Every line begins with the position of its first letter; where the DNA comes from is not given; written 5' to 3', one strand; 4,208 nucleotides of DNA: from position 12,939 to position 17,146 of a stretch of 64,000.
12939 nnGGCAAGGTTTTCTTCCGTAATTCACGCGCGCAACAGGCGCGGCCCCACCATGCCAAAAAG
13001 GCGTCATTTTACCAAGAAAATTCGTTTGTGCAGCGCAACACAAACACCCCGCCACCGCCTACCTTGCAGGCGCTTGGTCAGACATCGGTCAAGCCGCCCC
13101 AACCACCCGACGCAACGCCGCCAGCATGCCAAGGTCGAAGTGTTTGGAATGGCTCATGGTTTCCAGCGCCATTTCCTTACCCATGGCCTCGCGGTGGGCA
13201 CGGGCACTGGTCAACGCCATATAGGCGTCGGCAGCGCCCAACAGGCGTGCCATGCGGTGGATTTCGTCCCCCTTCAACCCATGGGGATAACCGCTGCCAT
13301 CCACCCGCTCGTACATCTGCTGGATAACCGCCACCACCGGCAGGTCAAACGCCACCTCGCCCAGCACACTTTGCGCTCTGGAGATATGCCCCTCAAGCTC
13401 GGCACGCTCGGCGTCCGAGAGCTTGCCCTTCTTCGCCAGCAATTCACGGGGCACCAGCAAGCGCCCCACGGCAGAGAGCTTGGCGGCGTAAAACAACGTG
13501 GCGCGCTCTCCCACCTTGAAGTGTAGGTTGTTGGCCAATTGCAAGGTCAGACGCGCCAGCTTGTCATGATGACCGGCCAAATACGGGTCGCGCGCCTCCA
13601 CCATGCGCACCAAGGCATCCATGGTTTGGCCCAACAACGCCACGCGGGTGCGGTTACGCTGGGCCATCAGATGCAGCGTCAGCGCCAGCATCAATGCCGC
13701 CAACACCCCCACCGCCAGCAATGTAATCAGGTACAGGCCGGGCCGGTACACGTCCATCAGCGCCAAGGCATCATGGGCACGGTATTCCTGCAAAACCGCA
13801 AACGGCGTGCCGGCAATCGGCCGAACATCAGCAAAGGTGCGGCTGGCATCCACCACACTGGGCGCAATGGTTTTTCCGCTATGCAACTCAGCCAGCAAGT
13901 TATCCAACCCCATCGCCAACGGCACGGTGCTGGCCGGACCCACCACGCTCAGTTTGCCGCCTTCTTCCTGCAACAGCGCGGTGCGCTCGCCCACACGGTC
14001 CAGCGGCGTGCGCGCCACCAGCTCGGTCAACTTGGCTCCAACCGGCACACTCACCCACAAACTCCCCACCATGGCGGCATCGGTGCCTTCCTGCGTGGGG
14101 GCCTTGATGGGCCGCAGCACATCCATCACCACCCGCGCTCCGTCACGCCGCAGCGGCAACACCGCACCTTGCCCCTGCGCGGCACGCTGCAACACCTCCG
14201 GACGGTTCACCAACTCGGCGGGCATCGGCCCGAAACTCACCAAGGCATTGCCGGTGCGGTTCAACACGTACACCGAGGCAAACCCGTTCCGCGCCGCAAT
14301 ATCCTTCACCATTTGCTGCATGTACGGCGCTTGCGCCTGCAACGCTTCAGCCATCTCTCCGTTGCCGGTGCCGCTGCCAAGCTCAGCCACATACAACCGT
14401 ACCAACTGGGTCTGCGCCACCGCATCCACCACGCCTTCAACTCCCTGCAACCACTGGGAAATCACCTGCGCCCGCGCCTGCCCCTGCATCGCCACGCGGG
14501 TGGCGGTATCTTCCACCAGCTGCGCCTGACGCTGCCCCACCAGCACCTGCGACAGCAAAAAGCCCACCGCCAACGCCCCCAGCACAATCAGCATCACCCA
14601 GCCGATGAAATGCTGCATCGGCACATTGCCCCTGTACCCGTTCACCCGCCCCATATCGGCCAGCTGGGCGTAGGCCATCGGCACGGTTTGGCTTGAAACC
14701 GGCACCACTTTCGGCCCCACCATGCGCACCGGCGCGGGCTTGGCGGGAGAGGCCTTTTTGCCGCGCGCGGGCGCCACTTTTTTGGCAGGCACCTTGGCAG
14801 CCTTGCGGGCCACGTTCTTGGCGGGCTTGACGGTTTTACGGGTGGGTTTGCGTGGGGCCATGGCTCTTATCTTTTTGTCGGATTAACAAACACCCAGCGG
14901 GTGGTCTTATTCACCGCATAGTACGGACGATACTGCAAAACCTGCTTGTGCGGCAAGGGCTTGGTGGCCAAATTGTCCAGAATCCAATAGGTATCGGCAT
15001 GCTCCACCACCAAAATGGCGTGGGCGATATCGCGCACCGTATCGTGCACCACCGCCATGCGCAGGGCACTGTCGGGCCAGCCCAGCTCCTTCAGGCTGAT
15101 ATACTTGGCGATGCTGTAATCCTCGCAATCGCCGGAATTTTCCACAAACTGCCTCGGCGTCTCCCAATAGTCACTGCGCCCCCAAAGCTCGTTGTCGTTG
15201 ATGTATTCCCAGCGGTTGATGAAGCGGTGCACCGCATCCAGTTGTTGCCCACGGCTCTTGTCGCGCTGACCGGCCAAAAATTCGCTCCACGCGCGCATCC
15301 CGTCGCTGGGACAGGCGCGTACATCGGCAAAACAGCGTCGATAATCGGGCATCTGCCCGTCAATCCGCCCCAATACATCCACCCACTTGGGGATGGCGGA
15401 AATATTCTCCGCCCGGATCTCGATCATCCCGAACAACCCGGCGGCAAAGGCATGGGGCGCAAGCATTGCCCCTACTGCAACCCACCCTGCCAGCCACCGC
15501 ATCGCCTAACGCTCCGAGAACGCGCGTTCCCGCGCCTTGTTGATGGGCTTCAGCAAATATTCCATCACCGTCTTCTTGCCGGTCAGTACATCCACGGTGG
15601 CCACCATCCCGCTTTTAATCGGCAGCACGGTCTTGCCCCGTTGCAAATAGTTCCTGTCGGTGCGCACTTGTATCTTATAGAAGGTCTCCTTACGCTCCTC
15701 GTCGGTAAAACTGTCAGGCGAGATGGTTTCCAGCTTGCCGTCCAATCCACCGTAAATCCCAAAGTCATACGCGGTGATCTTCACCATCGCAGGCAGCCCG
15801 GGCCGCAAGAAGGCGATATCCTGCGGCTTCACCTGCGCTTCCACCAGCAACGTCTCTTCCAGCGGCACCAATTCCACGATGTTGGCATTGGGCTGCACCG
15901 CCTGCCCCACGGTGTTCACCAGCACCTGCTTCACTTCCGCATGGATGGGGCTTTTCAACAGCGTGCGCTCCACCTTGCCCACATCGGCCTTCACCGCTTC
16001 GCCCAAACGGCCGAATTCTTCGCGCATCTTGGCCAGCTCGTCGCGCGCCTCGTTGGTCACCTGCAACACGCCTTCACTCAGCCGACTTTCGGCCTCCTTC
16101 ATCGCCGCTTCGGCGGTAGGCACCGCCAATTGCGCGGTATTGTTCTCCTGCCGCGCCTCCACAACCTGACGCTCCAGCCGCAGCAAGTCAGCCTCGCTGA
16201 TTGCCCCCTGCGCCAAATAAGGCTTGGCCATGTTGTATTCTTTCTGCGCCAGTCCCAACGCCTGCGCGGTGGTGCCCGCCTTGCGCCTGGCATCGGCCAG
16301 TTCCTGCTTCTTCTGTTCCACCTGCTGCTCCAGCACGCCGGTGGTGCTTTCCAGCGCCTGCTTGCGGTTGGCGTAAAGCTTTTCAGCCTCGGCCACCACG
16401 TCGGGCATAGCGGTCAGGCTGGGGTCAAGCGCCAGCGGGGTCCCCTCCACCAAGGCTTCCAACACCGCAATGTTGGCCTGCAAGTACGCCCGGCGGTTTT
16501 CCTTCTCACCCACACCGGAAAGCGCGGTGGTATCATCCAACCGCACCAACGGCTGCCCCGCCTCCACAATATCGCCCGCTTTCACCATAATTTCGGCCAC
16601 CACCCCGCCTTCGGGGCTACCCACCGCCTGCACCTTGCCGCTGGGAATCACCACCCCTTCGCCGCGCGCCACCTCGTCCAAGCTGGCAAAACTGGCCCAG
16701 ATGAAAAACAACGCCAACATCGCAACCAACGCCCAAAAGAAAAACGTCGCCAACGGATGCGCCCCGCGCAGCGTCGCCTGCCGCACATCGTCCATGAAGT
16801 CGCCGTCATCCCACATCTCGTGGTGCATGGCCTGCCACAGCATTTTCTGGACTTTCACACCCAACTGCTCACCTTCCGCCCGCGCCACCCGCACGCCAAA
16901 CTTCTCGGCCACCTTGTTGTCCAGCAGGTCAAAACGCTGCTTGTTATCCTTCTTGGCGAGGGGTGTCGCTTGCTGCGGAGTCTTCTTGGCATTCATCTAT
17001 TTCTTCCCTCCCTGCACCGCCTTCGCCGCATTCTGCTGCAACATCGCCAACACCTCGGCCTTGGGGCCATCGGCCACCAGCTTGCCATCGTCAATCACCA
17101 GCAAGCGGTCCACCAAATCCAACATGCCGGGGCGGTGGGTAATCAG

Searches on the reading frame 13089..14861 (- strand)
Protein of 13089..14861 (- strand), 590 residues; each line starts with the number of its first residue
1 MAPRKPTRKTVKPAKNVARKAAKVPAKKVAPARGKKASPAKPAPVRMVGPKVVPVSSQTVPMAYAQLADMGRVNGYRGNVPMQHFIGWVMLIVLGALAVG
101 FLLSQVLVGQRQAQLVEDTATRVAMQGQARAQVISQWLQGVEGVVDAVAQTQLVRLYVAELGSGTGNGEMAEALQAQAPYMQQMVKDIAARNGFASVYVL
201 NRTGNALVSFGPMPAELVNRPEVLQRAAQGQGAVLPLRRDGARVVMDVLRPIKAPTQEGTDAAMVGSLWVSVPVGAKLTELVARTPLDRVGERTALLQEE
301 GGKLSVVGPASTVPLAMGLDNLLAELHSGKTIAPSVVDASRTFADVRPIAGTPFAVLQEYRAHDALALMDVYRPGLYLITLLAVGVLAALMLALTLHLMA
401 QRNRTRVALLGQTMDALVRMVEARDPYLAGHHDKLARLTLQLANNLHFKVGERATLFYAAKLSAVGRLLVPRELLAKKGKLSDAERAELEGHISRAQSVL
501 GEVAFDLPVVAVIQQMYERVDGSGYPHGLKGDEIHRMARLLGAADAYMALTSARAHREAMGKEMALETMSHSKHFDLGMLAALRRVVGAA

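Call 25: search_protein_families(library=pfam, proteins=[window:13089-14861:-], max_evalue=0.001)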
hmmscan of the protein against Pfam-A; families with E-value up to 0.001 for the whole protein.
window:13089-14861:- (590 aa): 1 family
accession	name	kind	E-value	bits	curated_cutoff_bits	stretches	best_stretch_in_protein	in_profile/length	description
PF13487.12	HD_5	-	4.5e-32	111.6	27.2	1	417-573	3-162/170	HD domain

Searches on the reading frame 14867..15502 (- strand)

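Call 25: search_protein_families(library=pfam, proteins=[window:14867-15502:-], max_evalue=0.001)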
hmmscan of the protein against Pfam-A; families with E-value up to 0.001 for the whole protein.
window:14867-15502:- (211 aa): 1 family
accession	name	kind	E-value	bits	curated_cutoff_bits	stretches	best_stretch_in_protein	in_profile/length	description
PF06035.17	Peptidase_C93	-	1.5e-20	74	27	1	79-207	33-158/162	Bacterial transglutaminase-like cysteine proteinase BTLCP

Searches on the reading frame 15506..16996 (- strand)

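Call 25: search_protein_families(library=pfam, proteins=[window:15506-16996:-], max_evalue=0.001)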
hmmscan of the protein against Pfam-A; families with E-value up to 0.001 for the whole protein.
window:15506-16996:- (496 aa): 4 families
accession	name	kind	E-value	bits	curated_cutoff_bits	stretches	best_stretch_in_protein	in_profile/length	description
PF13437.12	HlyD_3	-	5.7e-18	66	22.2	1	347-456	2-102/106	HlyD family secretion protein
PF16576.10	HlyD_D23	-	3.1e-06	27.1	30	0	305-427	77-186/214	Barrel-sandwich domain of CusB or HlyD membrane-fusion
PF00364.28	Biotin_lipoyl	-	0.00011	22.4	22.1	1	124-153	44-73/73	Biotin-requiring enzyme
PF13533.13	Biotin_lipoyl_2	-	0.0005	20.3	29.8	1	130-154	8-32/32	Biotin-lipoyl like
